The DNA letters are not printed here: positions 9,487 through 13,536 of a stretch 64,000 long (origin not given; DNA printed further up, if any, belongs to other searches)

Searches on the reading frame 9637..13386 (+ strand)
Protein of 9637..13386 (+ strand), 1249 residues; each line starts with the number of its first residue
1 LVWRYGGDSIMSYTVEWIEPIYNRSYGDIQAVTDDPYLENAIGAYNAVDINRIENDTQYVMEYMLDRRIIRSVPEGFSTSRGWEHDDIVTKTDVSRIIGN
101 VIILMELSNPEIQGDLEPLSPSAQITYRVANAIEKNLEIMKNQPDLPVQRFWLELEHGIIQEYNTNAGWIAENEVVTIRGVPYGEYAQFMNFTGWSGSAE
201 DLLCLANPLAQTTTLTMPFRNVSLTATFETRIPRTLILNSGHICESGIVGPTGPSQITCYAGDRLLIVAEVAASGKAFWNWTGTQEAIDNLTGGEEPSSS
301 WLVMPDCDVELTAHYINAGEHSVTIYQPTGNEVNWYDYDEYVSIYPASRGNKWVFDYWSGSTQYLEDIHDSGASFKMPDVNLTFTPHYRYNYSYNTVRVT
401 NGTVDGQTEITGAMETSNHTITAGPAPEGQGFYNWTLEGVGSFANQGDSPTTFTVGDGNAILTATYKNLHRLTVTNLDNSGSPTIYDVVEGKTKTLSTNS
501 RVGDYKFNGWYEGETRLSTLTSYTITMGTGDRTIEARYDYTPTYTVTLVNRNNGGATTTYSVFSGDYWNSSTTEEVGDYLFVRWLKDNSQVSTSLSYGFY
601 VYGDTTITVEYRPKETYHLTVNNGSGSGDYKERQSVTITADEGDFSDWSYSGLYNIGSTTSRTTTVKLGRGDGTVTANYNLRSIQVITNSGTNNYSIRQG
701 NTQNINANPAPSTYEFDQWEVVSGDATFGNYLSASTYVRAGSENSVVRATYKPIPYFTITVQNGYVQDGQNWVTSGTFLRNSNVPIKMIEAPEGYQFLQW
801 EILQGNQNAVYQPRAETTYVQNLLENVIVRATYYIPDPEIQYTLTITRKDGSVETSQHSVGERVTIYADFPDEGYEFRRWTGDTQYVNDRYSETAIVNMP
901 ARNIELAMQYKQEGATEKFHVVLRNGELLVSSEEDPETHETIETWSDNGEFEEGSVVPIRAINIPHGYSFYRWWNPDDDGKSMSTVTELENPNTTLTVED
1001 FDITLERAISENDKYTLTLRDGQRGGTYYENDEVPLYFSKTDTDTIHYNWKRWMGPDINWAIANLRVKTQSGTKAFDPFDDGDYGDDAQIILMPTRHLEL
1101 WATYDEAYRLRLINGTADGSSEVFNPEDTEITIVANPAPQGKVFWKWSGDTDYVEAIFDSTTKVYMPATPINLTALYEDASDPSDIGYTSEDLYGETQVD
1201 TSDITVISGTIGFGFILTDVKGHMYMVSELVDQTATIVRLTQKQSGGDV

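Call 16: search_dna_similar(query=window:9637-13386:+, collection=phages, mode=protein, max_rows=15)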
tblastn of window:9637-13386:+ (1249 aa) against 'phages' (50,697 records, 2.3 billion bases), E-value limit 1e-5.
No match.
